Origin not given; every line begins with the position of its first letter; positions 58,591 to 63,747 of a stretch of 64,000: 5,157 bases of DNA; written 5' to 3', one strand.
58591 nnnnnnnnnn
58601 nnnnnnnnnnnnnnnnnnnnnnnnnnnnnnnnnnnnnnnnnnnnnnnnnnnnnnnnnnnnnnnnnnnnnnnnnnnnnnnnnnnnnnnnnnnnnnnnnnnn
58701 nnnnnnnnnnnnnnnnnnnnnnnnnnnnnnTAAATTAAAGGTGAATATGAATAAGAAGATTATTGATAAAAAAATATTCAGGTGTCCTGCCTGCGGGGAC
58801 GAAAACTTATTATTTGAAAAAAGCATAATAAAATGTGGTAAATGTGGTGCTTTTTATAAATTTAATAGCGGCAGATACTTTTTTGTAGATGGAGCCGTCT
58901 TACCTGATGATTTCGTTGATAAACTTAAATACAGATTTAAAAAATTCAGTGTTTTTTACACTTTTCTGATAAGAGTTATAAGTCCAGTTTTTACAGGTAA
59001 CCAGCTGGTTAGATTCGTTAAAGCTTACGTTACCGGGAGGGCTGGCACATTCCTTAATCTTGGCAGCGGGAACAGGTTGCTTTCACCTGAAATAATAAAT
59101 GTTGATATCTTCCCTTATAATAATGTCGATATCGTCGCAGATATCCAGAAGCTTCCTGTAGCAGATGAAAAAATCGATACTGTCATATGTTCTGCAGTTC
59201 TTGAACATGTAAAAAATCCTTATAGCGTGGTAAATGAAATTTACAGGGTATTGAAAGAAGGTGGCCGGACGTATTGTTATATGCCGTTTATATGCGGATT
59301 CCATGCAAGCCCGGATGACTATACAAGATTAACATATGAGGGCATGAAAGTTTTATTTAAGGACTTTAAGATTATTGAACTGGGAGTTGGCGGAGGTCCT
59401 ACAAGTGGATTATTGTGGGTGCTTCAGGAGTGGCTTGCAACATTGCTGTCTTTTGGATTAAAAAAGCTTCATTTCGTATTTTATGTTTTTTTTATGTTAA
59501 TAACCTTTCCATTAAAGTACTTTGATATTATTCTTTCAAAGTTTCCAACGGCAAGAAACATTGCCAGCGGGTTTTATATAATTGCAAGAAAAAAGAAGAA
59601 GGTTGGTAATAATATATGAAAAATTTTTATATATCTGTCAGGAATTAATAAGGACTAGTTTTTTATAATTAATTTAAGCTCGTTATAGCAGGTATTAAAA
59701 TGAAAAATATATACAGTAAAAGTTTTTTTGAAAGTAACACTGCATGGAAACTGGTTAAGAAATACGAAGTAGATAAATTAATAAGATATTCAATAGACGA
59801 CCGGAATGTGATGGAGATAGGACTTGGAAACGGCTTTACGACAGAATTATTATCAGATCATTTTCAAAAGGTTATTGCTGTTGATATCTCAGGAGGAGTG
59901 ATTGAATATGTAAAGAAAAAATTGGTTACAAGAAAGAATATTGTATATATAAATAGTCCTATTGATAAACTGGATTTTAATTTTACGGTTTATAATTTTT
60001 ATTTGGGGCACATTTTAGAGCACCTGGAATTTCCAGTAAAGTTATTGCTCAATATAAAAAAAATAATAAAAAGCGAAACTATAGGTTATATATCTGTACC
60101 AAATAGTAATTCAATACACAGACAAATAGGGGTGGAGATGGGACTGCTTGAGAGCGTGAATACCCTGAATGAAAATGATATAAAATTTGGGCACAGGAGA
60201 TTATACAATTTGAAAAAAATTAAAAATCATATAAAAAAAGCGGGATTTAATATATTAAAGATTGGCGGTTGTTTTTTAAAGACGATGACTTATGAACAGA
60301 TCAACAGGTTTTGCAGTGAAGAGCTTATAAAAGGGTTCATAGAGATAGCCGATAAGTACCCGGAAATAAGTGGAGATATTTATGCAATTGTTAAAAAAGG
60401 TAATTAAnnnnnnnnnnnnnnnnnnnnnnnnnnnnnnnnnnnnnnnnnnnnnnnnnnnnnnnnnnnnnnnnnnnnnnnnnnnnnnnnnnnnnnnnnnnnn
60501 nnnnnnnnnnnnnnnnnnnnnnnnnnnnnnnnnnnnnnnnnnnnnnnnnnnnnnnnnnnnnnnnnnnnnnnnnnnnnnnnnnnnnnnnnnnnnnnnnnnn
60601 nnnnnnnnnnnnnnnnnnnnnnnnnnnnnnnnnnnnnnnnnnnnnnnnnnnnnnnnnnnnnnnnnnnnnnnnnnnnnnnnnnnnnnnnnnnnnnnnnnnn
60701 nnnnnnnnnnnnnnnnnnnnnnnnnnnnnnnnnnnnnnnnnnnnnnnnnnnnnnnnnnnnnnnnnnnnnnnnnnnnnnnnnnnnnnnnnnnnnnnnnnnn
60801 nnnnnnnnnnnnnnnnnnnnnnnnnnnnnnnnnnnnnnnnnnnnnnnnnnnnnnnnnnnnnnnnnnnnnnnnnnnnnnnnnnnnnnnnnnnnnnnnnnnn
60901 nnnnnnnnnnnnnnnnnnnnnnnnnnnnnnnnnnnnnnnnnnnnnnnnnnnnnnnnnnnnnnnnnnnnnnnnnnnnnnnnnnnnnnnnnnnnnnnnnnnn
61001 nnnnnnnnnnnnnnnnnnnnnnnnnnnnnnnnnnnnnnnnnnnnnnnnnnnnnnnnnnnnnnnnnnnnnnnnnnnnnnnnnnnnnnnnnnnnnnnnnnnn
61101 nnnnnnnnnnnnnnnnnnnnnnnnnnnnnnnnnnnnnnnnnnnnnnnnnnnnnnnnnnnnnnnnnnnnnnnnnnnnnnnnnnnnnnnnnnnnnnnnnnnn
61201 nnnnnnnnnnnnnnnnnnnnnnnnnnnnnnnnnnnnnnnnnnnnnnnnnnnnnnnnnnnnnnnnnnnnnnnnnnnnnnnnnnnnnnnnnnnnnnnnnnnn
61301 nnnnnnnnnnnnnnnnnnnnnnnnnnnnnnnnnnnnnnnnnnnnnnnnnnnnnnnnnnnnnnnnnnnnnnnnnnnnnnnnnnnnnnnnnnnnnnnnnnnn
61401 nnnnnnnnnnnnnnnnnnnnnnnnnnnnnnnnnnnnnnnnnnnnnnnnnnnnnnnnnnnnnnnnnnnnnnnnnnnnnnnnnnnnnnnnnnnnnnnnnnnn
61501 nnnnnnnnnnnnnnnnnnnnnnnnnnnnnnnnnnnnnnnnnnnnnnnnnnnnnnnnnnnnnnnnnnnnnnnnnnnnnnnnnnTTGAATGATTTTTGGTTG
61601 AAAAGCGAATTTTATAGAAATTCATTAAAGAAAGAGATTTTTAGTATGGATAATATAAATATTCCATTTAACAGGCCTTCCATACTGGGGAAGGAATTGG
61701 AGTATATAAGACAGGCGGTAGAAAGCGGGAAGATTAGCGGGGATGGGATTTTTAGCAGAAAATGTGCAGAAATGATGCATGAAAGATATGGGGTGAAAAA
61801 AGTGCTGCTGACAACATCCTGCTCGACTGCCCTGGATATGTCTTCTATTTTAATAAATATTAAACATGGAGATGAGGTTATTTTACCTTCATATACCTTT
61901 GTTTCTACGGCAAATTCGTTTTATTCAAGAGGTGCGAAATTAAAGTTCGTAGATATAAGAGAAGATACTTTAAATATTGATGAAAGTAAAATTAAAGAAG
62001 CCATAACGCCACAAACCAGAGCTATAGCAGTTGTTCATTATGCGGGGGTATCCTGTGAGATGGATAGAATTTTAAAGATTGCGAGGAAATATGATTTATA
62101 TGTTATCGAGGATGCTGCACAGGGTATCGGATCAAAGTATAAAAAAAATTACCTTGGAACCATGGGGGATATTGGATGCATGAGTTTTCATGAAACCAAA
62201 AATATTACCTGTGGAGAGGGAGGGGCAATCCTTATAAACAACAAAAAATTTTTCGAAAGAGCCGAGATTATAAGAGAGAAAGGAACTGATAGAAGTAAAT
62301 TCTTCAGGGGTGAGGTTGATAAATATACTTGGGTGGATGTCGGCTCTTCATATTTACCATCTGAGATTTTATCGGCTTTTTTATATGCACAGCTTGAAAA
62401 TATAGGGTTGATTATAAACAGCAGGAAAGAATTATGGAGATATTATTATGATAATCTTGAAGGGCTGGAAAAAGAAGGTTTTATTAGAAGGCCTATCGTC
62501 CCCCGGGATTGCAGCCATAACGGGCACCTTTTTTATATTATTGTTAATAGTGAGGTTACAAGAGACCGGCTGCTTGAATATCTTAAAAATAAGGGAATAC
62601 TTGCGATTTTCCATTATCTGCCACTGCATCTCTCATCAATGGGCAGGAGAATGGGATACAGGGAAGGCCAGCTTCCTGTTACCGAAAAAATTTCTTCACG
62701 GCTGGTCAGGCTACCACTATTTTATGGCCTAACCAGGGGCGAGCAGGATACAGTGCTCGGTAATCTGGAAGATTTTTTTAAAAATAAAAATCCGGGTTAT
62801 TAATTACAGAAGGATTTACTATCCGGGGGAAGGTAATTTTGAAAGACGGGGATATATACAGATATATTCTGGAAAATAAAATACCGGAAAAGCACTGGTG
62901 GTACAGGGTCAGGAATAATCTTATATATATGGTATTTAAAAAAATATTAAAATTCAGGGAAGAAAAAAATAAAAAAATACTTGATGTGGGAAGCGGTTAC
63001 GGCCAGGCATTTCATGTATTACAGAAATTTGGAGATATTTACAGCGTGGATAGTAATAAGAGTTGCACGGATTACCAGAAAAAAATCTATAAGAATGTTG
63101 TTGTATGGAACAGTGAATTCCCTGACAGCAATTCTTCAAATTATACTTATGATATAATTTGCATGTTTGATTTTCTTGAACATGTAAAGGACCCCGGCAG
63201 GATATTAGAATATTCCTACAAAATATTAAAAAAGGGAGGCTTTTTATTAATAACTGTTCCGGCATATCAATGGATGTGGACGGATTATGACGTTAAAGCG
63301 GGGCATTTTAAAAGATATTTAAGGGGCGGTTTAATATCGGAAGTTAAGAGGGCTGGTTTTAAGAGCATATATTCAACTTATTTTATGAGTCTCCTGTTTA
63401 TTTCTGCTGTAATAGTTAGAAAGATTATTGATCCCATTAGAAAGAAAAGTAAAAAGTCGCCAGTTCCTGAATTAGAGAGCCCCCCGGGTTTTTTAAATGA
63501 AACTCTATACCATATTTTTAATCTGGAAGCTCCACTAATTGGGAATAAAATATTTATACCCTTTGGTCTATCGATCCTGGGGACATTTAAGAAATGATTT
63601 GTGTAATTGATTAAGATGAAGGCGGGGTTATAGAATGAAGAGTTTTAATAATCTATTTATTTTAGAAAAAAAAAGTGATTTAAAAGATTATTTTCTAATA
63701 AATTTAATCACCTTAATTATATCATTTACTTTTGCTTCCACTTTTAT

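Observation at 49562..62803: Duplicated methyltransferase + ATP-grasp ligase modules, one fused by overlaps to a WecE-like aminotransferase: predicted amino-acid/amine amidation of a sugar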

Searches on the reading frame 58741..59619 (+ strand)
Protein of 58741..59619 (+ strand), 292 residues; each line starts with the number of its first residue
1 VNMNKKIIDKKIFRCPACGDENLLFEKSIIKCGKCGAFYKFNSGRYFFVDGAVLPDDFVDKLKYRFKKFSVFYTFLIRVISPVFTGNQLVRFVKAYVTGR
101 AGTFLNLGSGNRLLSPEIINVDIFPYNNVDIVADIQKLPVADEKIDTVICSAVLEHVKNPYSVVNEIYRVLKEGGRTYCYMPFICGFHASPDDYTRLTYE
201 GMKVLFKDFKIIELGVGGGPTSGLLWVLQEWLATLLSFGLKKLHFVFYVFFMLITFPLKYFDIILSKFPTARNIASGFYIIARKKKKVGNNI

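Call 4: search_protein_families(library=pfam, proteins=[window:58741-59619:+], max_evalue=0.01)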
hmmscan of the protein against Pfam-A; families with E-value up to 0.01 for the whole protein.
window:58741-59619:+ (292 aa): 7 families
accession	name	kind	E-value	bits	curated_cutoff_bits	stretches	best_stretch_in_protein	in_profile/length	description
PF08241.18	Methyltransf_11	-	3.8e-14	53.5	21.2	1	131-178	47-94/95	Methyltransferase domain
PF13847.12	Methyltransf_31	-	6.5e-09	36.1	27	1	132-177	60-107/145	Methyltransferase domain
PF13489.12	Methyltransf_23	-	3e-08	34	27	1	102-181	34-118/164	Methyltransferase domain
PF13649.12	Methyltransf_25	-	1.2e-07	32.8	27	1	131-175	51-97/97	Methyltransferase domain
PF05148.21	Methyltransf_8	-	2.2e-07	31.4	27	1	117-178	95-155/219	Hypothetical methyltransferase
PF08242.18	Methyltransf_12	-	3.3e-06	28.2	30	1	139-176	64-97/98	Methyltransferase domain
PF01209.24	Ubie_methyltran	-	0.0001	22.2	20.1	1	131-179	103-151/233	ubiE/COQ5 methyltransferase family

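Call 6: search_protein_families(library=ncbifam, proteins=[window:58741-59619:+], max_evalue=0.001)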
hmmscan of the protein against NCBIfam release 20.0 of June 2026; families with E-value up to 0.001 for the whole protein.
window:58741-59619:+ (292 aa): 14 families
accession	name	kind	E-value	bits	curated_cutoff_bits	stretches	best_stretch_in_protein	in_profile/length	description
NF008823.0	PRK11873.1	subfamily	1.4e-09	37.9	263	1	92-177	93-179/272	arsenite methyltransferase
NF045667.1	MTase_DVU1556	equivalog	7.2e-07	28.9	155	1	131-176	71-116/213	DVU_1556 family methyltransferase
NF047649.1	MTase_UXPK_star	exception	9.4e-07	28.1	460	1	86-177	87-179/283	methyltransferase/UXPK-star double selenoprotein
NF041536.1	ArsM_DUF2284_UU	exception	1.2e-06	27.2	575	1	93-177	93-178/459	arsenite methyltransferase/DUF2284 domain selenoprotein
NF041537.1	ArsM_AhpD_UU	exception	4.4e-06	25.7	510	1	89-177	89-178/345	arsenite methyltransferase/AhpD domain selenoprotein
TIGR02072.1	BioC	equivalog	8.1e-06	25.8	184.95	1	131-175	84-128/244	malonyl-ACP O-methyltransferase BioC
NF040539.1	AST_met_ArsM_2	exception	1.6e-05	24.9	240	1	132-185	116-168/262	putative arsinothricin biosynthesis methyltransferase ArsM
TIGR01934.1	MenG_MenH_UbiE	subfamily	3.5e-05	23.2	158.35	1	131-179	93-141/223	ubiquinone/menaquinone biosynthesis methyltransferase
NF052510.1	methyltran_MpqE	exception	4.2e-05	23.1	335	1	132-180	104-152/234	methyl-plastoquinone biosynthesis methyltransferase MpqE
TIGR01983.1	UbiG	equivalog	0.00014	21.2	102.95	1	134-177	105-149/228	bifunctional 2-polyprenyl-6-hydroxyphenol methylase/3-demethylubiquinol 3-O-methyltransferase UbiG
NF001241.0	PRK00216.1-2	equivalog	0.00016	21.4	327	1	131-177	99-145/231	demethylmenaquinone methyltransferase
NF011482.0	PRK14892.1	equivalog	0.00037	20.3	109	1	11-47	20-60/101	putative transcription elongation factor Elf1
NF001240.0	PRK00216.1-1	equivalog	0.00041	19.5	378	1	129-177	117-166/251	bifunctional demethylmenaquinone methyltransferase/2-methoxy-6-polyprenyl-1,4-benzoquinol methylase UbiE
NF001243.0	PRK00216.1-4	equivalog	0.0006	19.2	235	0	121-180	92-152/237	demethylmenaquinone methyltransferase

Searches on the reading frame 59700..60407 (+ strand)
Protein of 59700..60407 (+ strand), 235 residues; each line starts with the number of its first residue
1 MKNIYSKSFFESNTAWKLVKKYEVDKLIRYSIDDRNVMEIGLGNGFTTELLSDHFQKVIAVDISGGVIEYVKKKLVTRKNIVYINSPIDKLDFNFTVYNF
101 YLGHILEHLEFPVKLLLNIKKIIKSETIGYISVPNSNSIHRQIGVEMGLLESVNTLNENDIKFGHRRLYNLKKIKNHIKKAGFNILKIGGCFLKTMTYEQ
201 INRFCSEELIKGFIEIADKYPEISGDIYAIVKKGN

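Call 4: search_protein_families(library=pfam, proteins=[window:59700-60407:+], max_evalue=0.01)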
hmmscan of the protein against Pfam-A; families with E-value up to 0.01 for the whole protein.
window:59700-60407:+ (235 aa): 7 families
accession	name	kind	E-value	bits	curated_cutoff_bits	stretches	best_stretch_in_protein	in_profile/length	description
PF13489.12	Methyltransf_23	-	6.8e-10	39.4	27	1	27-187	16-163/164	Methyltransferase domain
PF08241.18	Methyltransf_11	-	3.8e-09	37.5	21.2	1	39-126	2-90/95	Methyltransferase domain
PF13649.12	Methyltransf_25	-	1.7e-07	32.3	27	1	37-124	1-94/97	Methyltransferase domain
PF05219.18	DREV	-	2.7e-05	23.9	26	1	32-186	93-236/265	DREV methyltransferase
PF00398.26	RrnaAD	-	5.7e-05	22.8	24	1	17-96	21-93/263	Ribosomal RNA adenine dimethylase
PF05401.17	NodS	-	0.00046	20.5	24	1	26-148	36-160/201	Nodulation protein S (NodS)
PF08242.18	Methyltransf_12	-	0.00091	20.4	30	1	38-125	1-94/98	Methyltransferase domain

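Call 6: search_protein_families(library=ncbifam, proteins=[window:59700-60407:+], max_evalue=0.001)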
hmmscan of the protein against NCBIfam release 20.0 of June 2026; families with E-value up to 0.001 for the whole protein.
window:59700-60407:+ (235 aa): 13 families
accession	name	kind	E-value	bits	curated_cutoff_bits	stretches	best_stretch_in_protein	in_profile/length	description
TIGR01983.1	UbiG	equivalog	8.1e-08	31.8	102.95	1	25-197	44-214/228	bifunctional 2-polyprenyl-6-hydroxyphenol methylase/3-demethylubiquinol 3-O-methyltransferase UbiG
NF000499.2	Erm23S_rRNA_broad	equivalog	1.5e-06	27.8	212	1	25-89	13-79/244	23S ribosomal RNA methyltransferase Erm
NF000412.1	Erm43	exception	2.4e-05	24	500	1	23-101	21-96/243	23S rRNA (adenine(2058)-N(6))-methyltransferase Erm(43)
NF045543.1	erm_G_23S_MT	exception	2.6e-05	24.1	515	1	19-131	14-125/244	23S rRNA (adenine(2058)-N(6))-methyltransferase Erm(G)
TIGR02072.1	BioC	equivalog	3.2e-05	23.9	184.95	1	31-93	32-93/244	malonyl-ACP O-methyltransferase BioC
TIGR00755.1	ksgA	equivalog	5.8e-05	22.5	171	1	34-92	30-88/256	16S rRNA (adenine(1518)-N(6)/adenine(1519)-N(6))-dimethyltransferase RsmA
NF043040.1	corrin_prot_MT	hypoth_equivalog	8.4e-05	22.1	180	1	31-91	38-102/216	corrinoid protein-associated methyltransferase CpaM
TIGR00537.1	hemK_rel_arch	hypoth_equivalog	0.00012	21.9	87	1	33-88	19-75/179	HemK2/MTQ2 family protein methyltransferase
NF011650.0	PRK15068.1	equivalog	0.00021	20.3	209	1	13-125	102-219/324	tRNA 5-methoxyuridine(34)/uridine 5-oxyacetic acid(34) synthase CmoB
NF012222.1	erm_A_23S_MT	exception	0.00026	20.6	475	1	33-95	30-92/243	23S rRNA (adenine(2058)-N(6))-methyltransferase Erm(A)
NF041650.1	nod_mtase_NodS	equivalog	0.00043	20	300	1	26-92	28-97/190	nodulation methyltransferase NodS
NF001453.0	PRK00312.1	equivalog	0.00052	19.6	188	1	34-76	81-123/217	protein-L-isoaspartate(D-aspartate) O-methyltransferase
NF012219.1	erm_C_23S_MT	exception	0.0008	19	530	0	20-99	15-94/244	23S rRNA (adenine(2058)-N(6))-methyltransferase Erm(C)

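Call 85: search_solved_structures(query=window:59700-60407:+, max_evalue=0.01)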
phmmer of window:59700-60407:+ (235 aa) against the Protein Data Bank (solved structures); distinct sequences matched with E-value up to 0.01: 12.
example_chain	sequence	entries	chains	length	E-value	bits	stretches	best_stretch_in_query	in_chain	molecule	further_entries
2p7h_A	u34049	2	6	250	7.2e-22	81.3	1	35-234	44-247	Hypothetical protein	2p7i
3l8d_A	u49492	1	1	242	5.1e-05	26.2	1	29-133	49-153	Methyltransferase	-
3cc8_A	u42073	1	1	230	0.0001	25.2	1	34-201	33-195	Putative methyltransferase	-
3mgg_A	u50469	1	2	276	0.00047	23.1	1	34-126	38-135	Methyltransferase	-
3fyc_A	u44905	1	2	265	0.00074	22.4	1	33-112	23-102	Probable dimethyladenosine transferase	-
3fyd_A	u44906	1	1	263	0.00083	22.3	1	33-112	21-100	Probable dimethyladenosine transferase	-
3grr_A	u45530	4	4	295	0.00085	22.2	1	33-111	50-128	Dimethyladenosine transferase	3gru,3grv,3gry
8gze_A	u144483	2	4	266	0.0029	20.5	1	35-125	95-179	Protein-L-histidine N-pros-methyltransferase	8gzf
3dli_A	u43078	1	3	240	0.003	20.4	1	21-143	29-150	methyltransferase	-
9vpq_A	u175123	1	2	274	0.0034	20.3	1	35-125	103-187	Protein-L-histidine N-pros-methyltransferase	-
7y9c_A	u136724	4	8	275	0.0034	20.3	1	35-125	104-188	Protein-L-histidine N-pros-methyltransferase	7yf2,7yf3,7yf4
3d2l_A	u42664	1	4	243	0.0069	19.3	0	35-81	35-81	SAM-dependent methyltransferase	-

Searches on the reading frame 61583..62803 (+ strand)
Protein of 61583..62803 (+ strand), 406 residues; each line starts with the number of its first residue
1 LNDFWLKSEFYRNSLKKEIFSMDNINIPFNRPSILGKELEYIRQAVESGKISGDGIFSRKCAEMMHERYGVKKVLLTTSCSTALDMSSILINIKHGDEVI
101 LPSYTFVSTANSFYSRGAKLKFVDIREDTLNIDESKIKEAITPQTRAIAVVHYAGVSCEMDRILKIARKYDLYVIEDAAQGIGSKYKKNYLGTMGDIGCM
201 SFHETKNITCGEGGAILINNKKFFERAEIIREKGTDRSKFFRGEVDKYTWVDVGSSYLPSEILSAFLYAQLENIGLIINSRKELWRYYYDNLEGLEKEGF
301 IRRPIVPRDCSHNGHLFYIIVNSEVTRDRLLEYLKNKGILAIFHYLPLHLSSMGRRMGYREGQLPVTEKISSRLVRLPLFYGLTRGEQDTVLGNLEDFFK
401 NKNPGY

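Call 4: search_protein_families(library=pfam, proteins=[window:61583-62803:+], max_evalue=0.01)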
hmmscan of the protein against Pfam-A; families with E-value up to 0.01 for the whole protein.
window:61583-62803:+ (406 aa): 4 families
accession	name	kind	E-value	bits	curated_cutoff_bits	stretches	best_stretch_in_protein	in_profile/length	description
PF01041.23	DegT_DnrJ_EryC1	-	8.1e-90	302.1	19.8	1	36-395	5-359/360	DegT/DnrJ/EryC1/StrS aminotransferase family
PF00266.25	Aminotran_5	-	2.4e-07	30.5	21.5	1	73-185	63-183/371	Aminotransferase class-V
PF00155.27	Aminotran_1_2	-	7.8e-06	25.8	19.7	1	49-152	39-152/361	Aminotransferase class I and II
PF01053.26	Cys_Met_Meta_PP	-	0.0008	18.5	27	1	69-178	65-174/381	Cys/Met metabolism PLP-dependent enzyme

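Call 6: search_protein_families(library=ncbifam, proteins=[window:61583-62803:+], max_evalue=0.001)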
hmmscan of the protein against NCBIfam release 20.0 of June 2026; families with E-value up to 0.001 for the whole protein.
window:61583-62803:+ (406 aa): 29 families (the best 25 are shown)
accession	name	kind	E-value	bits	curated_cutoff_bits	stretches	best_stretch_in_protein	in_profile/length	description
NF008687.0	PRK11706.1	equivalog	9e-176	584.1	375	1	27-399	2-374/375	dTDP-4-amino-4,6-dideoxygalactose transaminase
TIGR02379.1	ECA_wecE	subfamily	9.8e-168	557.7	434.85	1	27-399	2-375/376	dTDP-4-amino-4,6-dideoxy-D-glucose transaminase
TIGR03588.1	PseC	equivalog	5e-67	226.4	423.5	1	27-397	2-378/380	UDP-4-amino-4,6-dideoxy-N-acetyl-beta-L-altrosamine transaminase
NF008658.2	PRK11658.1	equivalog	6.7e-63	212.6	631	1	27-398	5-376/379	UDP-4-amino-4-deoxy-L-arabinose aminotransferase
TIGR04181.1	NHT_00031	hypoth_equivalog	2.9e-60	204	420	1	27-378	1-357/359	LegC family aminotransferase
NF011936.0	PRK15407.1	equivalog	1.3e-47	162.5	423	2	8-236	18-253/440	lipopolysaccharide biosynthesis protein RfbH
TIGR04427.1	PLP_DesI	equivalog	9.4e-36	123.7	650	1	40-379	36-363/390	dTDP-4-dehydro-6-deoxyglucose aminotransferase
NF041364.1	GntC_guanitoxin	equivalog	1.1e-11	44.3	415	1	37-178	22-174/356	guanitoxin biosynthesis PLP-dependent (S)-gamma-hydroxy-L-arginine cyclodehydratase GntC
NF005732.0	PRK07550.1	equivalog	1.3e-07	31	366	1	46-172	64-200/389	aminotransferase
NF005816.0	PRK07682.1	equivalog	1.4e-07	30.5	620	1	72-179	91-204/390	aminotransferase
NF004770.0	PRK06108.1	subfamily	1.8e-07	30.3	422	1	63-177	88-209/396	pyridoxal phosphate-dependent aminotransferase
TIGR01979.1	sufS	subfamily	1.9e-07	30.3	475.1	1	72-183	81-201/403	SufS family cysteine desulfurase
NF006569.0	PRK09082.1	subfamily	2.4e-07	30.2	420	1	59-177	78-202/386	methionine aminotransferase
NF005817.0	PRK07683.1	equivalog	4.7e-07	28.8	575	1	72-177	90-200/387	aminotransferase A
NF006230.0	PRK08363.1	equivalog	5.3e-07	28.7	534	1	72-178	94-206/398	alanine aminotransferase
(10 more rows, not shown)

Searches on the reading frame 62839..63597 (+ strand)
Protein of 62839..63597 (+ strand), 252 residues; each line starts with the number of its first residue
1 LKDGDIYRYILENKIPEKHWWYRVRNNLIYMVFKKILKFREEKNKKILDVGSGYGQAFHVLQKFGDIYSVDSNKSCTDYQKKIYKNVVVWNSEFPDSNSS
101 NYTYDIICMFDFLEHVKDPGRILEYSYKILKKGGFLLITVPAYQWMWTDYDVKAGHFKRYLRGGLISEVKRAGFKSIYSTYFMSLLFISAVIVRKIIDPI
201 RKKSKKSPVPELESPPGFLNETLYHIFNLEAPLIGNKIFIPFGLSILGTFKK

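Call 4: search_protein_families(library=pfam, proteins=[window:62839-63597:+], max_evalue=0.01)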
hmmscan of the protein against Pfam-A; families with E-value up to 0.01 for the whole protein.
window:62839-63597:+ (252 aa): 7 families
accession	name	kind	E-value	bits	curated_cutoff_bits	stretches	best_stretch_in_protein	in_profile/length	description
PF13489.12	Methyltransf_23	-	1.1e-17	64.7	27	1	32-175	9-160/164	Methyltransferase domain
PF08241.18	Methyltransf_11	-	5.9e-10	40.1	21.2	1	48-138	1-95/95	Methyltransferase domain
PF08242.18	Methyltransf_12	-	1.2e-08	36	30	1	48-136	1-98/98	Methyltransferase domain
PF13847.12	Methyltransf_31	-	6.1e-08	32.9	27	1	42-142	2-113/145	Methyltransferase domain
PF13649.12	Methyltransf_25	-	1.2e-06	29.5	27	1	47-134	1-97/97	Methyltransferase domain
PF05219.18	DREV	-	1.1e-05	25.1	26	1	34-134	79-182/265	DREV methyltransferase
PF07021.18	MetW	-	0.0005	20.2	21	1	43-143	13-112/193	Methionine biosynthesis protein MetW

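Call 6: search_protein_families(library=ncbifam, proteins=[window:62839-63597:+], max_evalue=0.001)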
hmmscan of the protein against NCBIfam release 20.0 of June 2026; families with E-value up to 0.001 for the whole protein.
window:62839-63597:+ (252 aa): 5 families
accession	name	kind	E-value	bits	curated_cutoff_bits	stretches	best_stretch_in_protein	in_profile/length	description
TIGR01983.1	UbiG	equivalog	6e-09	35.5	102.95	1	34-139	38-152/228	bifunctional 2-polyprenyl-6-hydroxyphenol methylase/3-demethylubiquinol 3-O-methyltransferase UbiG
NF045667.1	MTase_DVU1556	equivalog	1.3e-06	28.1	155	1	42-139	21-120/213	DVU_1556 family methyltransferase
TIGR04345.1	ovoA_Cterm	equivalog_domain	1.3e-06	28.1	170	0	103-146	134-176/242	putative 4-mercaptohistidine N1-methyltransferase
TIGR02072.1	BioC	equivalog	1.9e-05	24.6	184.95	1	34-140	29-134/244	malonyl-ACP O-methyltransferase BioC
NF008264.0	PRK11036.1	equivalog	0.00019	21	366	1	23-138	24-147/261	tRNA uridine 5-oxyacetic acid(34) methyltransferase CmoM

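Call 86: search_solved_structures(query=window:62839-63597:+, max_evalue=0.01)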
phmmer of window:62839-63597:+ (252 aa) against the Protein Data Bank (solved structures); distinct sequences matched with E-value up to 0.01: 12.
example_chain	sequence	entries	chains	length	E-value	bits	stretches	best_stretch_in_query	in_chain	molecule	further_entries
3cc8_A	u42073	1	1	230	8.4e-07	31.5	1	31-169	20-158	Putative methyltransferase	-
5wp5_A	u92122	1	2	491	0.00014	24.1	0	39-139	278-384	Phosphomethylethanolamine N-methyltransferase 2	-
5wp4_A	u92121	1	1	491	0.00024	23.4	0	38-139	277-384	Phosphoethanolamine N-methyltransferase 1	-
3uj6_A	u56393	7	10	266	0.00039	22.7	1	34-141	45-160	Phosphoethanolamine N-methyltransferase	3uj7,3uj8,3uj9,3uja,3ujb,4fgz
3ujd_A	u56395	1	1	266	0.00039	22.7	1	34-141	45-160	Phosphoethanolamine N-methyltransferase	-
4iv8_A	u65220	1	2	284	0.0006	22.1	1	39-140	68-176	Phosphoethanolamine N-methyltransferase,putative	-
1vlm_A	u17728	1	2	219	0.00072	21.8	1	98-152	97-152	SAM-dependent methyltransferase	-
9bxl_A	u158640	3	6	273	0.00085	21.6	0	103-161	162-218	5-thiohistidine N-methyltransferase OvoM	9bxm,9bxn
2p7h_A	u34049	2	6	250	0.0013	21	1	46-155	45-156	Hypothetical protein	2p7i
3gu3_A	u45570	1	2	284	0.0028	19.9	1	41-150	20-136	Methyltransferase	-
2gh1_A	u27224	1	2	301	0.0028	19.9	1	40-150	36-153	Methyltransferase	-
2o57_A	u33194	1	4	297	0.0034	19.6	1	43-142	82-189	putative sarcosine dimethylglycine methyltransferase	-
